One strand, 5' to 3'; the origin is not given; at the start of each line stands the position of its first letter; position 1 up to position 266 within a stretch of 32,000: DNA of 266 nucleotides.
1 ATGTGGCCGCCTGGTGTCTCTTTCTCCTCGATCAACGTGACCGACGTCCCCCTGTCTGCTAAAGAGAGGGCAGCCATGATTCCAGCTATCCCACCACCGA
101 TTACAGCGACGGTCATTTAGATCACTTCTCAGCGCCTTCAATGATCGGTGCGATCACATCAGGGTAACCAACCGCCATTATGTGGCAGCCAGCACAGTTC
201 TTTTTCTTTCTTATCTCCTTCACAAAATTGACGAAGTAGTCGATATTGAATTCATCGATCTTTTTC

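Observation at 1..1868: A metV-metF-hdrA-like operon is transcribed divergently from the MCR-like operon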

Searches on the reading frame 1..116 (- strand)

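Call 3: search_protein_families(library=pfam, proteins=[window:1-116:-], max_evalue=0.01)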
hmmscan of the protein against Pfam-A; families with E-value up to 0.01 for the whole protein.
window:1-116:- (38 aa): 18 families
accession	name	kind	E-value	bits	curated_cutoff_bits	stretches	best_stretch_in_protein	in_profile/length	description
PF01266.30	DAO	-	4.9e-10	39.9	27.9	1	3-37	2-37/353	FAD dependent oxidoreductase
PF12831.13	FAD_oxidored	-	2.4e-09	37.4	27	1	3-37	2-36/416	FAD dependent oxidoreductase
PF13450.12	NAD_binding_8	-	8.5e-09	36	21.9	1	5-38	1-34/68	NAD(P)-binding Rossmann-like domain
PF03486.20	HI0933_like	-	2e-08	34.4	50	1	2-36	2-36/244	HI0933-like protein Rossmann domain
PF00890.30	FAD_binding_2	-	3.1e-08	33.7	20.4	1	3-38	2-37/414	FAD binding domain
PF07992.20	Pyr_redox_2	-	2.5e-07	30.8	26.1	1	2-35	2-36/291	Pyridine nucleotide-disulphide oxidoreductase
PF00070.33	Pyr_redox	-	9.3e-07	29.7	22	1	3-35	2-34/82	Pyridine nucleotide-disulphide oxidoreductase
PF01134.28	GIDA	-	1.5e-06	28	22.1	1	3-32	2-31/391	Glucose inhibited division protein A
PF01494.25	FAD_binding_3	-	1.8e-06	27.8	22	1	2-34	3-35/349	FAD binding domain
PF04820.20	Trp_halogenase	-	6.2e-05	22.5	21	1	3-35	2-38/458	Tryptophan halogenase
PF01593.30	Amino_oxidase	-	0.0002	21.2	19.8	1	10-38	1-29/443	Flavin containing amine oxidoreductase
PF01946.23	Thi4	-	0.00068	19.4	26.2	1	2-37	19-55/235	Thi4 family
PF02737.24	3HCDH_N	-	0.001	19.4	22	1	2-33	1-32/180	3-hydroxyacyl-CoA dehydrogenase, NAD binding domain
PF13454.12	NAD_binding_9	-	0.0021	18.5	21.8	1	4-36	1-36/155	FAD-NAD(P)-binding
PF01262.27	AlaDh_PNT_C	-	0.0022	17.9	23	1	2-32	30-60/214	Alanine dehydrogenase/PNT, C-terminal domain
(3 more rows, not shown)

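Call 4: search_protein_families(library=ncbifam, proteins=[window:1-116:-], max_evalue=0.01)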
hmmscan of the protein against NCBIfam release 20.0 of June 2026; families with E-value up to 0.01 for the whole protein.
window:1-116:- (38 aa): 149 families (the best 25 are shown)
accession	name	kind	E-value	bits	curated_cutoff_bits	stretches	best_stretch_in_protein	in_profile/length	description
TIGR03197.1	MnmC_Cterm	equivalog_domain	3.7e-11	42.7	174.2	1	2-36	1-35/400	FAD-dependent 5-carboxymethylaminomethyl-2-thiouridine(34) oxidoreductase MnmC1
NF002480.1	PRK01747.1-1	equivalog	1e-09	37.4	540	1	2-35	250-283/645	bifunctional tRNA (5-methylaminomethyl-2-thiouridine)(34)-methyltransferase MnmC2/FAD-dependent 5-carboxymethylaminomethyl-2-thiouridine(34)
NF005560.0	PRK07233.1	equivalog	1.4e-09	37.3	252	1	1-37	1-37/435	hypothetical protein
TIGR03467.1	HpnE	equivalog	2.5e-09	36.9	283.05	1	3-37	1-35/430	hydroxysqualene dehydroxylase HpnE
NF041891.1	hdrA_Methbact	equivalog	2.9e-09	35.7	1300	1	2-38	135-171/762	ferredoxin:CoB-CoM heterodisulfide reductase subunit HdrA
NF040770.1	hetero_SS_HdrA2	exception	3.1e-09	35.5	1100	1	2-38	141-177/777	CoB-CoM heterodisulfide reductase HdrA2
NF045637.1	carotdesatCrtDProt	equivalog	7e-09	34.7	580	1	3-37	1-35/485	1-hydroxycarotenoid 3,4-desaturase CrtD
NF049967.1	QhpG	equivalog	7.7e-08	31.7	240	1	3-34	1-32/423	flavin-dependent monooxygenase QhpG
NF005691.0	PRK07494.1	equivalog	9.1e-08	31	459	1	2-33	10-41/404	UbiH/UbiF family hydroxylase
TIGR00275.1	TIGR00275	subfamily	9.3e-08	31.3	183.8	1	3-36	1-34/401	aminoacetone oxidase family FAD-binding enzyme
TIGR02734.1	crtI_fam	subfamily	9.4e-08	31.2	238.1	1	3-37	1-35/504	phytoene desaturase family protein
NF009410.0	PRK12771.1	subfamily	9.7e-08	31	516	1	2-37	140-175/566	NAD(P)-binding protein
NF058655.1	CrtID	equivalog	1.8e-07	30.4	640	1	3-38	1-36/478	bifunctional phytoene desaturase/3,4-desaturase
NF005313.0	PRK06847.1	subfamily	3e-07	29.7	372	1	2-33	6-37/375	hypothetical protein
TIGR02733.1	desat_CrtD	equivalog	3.2e-07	29.4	549.7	1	2-37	3-38/492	C-3',4' desaturase CrtD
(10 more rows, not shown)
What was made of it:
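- Tried and rejected: It cannot be assigned: 18 Pfam and 149 NCBIfam FAD/NAD families match (calls 3, 4).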
